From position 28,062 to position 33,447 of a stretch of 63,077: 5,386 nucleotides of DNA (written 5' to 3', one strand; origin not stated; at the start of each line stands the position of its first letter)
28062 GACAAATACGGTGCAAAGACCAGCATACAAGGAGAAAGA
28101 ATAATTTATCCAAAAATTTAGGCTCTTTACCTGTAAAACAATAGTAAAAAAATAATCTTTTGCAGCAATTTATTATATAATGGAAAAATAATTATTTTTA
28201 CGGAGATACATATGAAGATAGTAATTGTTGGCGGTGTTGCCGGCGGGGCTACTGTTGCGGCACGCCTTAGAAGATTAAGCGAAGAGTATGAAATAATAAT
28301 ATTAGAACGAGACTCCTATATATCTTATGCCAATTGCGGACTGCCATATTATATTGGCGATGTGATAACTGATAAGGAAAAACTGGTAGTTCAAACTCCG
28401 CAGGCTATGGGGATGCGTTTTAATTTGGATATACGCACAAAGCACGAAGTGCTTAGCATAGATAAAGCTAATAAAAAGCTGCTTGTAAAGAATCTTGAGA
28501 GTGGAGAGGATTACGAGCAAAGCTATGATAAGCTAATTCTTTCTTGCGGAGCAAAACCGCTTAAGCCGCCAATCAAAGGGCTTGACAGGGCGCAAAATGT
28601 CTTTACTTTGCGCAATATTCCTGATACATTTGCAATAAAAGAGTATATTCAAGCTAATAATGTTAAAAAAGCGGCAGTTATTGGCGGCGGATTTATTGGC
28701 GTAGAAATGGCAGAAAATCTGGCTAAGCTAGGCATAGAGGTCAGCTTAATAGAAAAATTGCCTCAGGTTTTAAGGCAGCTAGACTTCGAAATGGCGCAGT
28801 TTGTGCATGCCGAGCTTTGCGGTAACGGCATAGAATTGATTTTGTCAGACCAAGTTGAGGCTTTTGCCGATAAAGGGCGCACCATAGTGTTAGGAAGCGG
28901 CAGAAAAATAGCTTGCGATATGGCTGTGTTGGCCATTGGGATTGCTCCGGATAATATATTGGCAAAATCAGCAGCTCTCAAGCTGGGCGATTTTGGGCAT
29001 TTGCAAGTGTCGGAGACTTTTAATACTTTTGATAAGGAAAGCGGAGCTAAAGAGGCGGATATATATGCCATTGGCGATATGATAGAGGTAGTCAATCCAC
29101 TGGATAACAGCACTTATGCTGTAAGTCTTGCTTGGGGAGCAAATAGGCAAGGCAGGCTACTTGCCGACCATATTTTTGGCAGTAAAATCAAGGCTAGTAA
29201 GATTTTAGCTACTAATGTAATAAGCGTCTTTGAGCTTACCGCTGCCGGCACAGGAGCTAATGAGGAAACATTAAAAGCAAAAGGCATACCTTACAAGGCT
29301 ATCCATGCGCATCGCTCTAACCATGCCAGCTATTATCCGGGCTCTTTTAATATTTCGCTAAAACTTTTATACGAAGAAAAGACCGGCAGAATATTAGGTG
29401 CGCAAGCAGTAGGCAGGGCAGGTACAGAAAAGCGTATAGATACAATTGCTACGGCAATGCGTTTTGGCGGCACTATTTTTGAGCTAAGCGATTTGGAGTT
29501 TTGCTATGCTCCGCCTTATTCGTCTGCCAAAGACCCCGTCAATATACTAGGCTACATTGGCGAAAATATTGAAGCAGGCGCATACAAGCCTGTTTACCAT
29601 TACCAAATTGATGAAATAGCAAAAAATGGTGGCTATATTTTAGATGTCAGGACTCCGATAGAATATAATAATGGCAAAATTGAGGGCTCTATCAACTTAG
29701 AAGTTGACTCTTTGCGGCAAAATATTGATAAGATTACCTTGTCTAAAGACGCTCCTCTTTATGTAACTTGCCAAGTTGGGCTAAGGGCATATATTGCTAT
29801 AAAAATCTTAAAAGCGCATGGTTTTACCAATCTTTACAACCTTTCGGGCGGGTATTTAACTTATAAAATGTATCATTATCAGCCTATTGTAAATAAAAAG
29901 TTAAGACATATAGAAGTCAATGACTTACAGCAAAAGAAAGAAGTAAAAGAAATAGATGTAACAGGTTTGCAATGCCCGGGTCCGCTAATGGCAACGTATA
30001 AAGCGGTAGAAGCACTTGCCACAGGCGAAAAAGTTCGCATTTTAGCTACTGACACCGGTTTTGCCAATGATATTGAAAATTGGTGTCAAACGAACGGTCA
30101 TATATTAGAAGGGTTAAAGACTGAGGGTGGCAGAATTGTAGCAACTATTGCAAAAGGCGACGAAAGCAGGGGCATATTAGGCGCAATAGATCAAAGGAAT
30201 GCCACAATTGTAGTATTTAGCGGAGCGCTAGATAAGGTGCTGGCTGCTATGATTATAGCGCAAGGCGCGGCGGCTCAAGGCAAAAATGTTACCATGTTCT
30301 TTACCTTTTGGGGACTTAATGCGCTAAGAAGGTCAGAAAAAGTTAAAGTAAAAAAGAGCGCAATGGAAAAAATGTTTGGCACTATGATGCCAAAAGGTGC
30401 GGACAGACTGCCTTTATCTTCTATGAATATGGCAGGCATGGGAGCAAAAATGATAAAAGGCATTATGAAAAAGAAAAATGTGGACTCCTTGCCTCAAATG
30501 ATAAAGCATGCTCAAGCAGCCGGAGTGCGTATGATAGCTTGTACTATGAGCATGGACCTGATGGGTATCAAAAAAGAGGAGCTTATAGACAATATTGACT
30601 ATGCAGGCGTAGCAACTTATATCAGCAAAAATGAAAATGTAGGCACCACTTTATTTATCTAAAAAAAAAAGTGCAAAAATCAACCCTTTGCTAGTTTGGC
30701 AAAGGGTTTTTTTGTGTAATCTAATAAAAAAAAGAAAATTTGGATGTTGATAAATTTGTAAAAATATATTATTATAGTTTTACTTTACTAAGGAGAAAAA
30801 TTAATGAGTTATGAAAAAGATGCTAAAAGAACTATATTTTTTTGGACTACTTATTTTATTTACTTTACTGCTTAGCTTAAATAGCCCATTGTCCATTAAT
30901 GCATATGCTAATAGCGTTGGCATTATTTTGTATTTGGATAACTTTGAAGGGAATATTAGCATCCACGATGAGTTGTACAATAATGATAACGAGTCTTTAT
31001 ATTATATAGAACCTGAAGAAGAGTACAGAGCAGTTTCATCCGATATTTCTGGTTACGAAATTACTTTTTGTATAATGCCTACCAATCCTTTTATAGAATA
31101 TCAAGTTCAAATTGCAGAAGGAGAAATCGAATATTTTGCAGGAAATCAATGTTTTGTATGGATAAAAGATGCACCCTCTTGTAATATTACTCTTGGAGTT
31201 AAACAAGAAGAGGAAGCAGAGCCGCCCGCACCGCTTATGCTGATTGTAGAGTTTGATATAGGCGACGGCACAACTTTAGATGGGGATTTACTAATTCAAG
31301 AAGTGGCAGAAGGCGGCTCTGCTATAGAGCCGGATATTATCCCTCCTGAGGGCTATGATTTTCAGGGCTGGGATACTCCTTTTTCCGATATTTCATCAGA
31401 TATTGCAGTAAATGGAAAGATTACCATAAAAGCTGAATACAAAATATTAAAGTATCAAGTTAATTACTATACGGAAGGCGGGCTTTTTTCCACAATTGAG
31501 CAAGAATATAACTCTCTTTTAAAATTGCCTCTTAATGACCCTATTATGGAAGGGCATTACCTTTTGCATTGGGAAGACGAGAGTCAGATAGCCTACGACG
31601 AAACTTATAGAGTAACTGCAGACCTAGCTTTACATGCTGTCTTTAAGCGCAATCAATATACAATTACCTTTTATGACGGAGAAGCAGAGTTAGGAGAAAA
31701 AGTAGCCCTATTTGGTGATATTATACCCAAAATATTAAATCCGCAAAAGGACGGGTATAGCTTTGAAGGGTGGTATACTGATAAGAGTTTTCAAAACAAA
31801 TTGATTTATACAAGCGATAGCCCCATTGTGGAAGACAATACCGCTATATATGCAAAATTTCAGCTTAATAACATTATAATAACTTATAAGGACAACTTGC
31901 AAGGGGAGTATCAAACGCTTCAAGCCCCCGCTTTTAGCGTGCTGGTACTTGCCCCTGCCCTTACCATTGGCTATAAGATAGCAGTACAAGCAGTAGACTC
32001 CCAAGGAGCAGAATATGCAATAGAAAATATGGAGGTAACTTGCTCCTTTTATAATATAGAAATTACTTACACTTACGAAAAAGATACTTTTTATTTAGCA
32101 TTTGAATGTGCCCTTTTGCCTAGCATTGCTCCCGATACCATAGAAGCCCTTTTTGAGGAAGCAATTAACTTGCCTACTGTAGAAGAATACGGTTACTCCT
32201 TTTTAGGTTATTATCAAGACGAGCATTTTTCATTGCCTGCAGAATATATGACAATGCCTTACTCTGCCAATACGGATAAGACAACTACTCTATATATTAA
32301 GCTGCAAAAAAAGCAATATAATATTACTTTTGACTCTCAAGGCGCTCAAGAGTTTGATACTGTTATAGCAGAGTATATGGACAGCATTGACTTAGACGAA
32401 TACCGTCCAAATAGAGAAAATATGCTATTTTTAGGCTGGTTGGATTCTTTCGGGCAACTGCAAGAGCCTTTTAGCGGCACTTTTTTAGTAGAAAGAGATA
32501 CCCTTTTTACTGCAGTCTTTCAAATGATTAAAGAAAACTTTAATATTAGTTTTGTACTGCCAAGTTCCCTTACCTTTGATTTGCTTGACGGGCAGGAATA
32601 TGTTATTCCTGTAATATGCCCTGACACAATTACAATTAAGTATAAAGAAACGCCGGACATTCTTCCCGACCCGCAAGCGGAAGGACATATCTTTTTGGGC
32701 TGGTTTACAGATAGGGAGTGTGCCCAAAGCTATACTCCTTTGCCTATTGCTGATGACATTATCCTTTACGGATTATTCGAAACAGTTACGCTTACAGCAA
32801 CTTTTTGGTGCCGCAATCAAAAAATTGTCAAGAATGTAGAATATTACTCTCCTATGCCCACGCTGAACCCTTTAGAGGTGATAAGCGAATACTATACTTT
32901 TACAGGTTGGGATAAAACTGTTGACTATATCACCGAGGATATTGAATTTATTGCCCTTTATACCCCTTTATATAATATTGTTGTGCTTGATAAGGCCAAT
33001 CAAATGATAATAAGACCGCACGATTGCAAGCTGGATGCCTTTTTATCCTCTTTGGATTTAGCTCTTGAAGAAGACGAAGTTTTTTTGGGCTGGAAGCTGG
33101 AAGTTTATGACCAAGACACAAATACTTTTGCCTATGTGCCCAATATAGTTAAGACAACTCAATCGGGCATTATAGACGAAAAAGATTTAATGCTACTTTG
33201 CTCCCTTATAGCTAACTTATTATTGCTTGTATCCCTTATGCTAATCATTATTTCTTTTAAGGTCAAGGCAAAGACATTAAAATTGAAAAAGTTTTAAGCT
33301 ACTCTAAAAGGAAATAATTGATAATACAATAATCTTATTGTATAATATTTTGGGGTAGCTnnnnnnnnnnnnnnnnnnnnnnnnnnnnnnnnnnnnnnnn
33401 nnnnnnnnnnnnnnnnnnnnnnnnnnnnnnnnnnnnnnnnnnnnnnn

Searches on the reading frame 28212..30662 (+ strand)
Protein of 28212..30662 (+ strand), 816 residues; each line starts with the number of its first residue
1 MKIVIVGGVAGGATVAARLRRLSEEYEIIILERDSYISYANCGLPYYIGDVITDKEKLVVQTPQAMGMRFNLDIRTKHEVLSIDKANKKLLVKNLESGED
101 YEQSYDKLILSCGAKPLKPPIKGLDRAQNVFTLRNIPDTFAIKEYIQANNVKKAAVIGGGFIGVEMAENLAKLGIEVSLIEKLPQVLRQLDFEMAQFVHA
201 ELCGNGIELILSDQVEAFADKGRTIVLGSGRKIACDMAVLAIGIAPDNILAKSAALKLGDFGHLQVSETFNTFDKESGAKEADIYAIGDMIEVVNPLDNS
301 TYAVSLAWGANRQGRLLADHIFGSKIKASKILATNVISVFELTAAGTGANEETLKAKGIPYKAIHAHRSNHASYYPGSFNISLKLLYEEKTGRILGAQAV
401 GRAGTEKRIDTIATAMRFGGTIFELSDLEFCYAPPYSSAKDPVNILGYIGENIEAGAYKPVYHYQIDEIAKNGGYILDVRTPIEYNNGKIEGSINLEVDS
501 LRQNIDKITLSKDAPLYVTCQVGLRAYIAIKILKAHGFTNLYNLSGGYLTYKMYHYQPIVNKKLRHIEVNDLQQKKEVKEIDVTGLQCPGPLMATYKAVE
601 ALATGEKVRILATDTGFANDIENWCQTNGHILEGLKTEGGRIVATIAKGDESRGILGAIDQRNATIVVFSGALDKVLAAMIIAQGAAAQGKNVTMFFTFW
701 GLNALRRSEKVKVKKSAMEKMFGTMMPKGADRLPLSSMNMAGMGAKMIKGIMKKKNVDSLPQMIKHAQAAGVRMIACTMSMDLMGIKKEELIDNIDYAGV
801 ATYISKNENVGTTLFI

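Call 9: search_protein_families(library=pfam, proteins=[window:28212-30662:+])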
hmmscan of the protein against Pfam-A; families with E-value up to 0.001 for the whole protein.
window:28212-30662:+ (816 aa): 13 families
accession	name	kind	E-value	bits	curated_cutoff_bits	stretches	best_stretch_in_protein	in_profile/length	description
PF13686.11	DrsE_2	-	8.4e-58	195.2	25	1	662-815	3-156/156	DsrE/DsrF/DrsH-like family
PF07992.20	Pyr_redox_2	-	9.9e-54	183.2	26.1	1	1-294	1-281/291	Pyridine nucleotide-disulphide oxidoreductase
PF00070.33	Pyr_redox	-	5e-18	65.8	22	1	153-223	1-71/82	Pyridine nucleotide-disulphide oxidoreductase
PF01206.22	TusA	-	5.5e-18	65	28.6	1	579-648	1-70/70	Sulfurtransferase TusA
PF02852.28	Pyr_redox_dim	-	1.3e-14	54.8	25.3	1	339-439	6-105/110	Pyridine nucleotide-disulphide oxidoreductase, dimerisation domain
PF00581.25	Rhodanese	-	4.5e-14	53.2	22.2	1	470-551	9-99/102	Rhodanese-like domain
PF02635.20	DsrE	-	1.1e-07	32.4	22.7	1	750-802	50-102/116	DsrE/DsrF-like family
PF13738.12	Pyr_redox_3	-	1.8e-06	27.9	30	1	68-257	92-280/305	Pyridine nucleotide-disulphide oxidoreductase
PF13450.12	NAD_binding_8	-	2.1e-06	28.3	21.9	0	156-185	1-30/68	NAD(P)-binding Rossmann-like domain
PF01266.30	DAO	-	4.4e-06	26.9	27.9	0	154-182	2-30/353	FAD dependent oxidoreductase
PF02254.24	TrkA_N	-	3e-05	24.7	23.8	0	155-201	2-48/116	TrkA-N domain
PF03486.20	HI0933_like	-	0.0007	19.5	50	0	153-190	2-39/244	HI0933-like protein Rossmann domain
PF13454.12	NAD_binding_9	-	0.00079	19.9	21.8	0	155-184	1-34/155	FAD-NAD(P)-binding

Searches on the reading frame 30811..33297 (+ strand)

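Call 58: search_protein_families(library=pfam, proteins=[window:30811-33297:+])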
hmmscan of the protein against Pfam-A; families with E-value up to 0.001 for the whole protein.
window:30811-33297:+ (828 aa): 2 families
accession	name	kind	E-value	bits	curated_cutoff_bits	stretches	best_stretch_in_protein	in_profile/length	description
PF09479.16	Flg_new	-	8.6e-40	135.1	27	2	283-349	1-65/65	Listeria-Bacteroides repeat domain (List_Bact_rpt)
PF18998.6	Flg_new_2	-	0.00033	21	23.6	0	175-211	28-70/73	Divergent InlB B-repeat domain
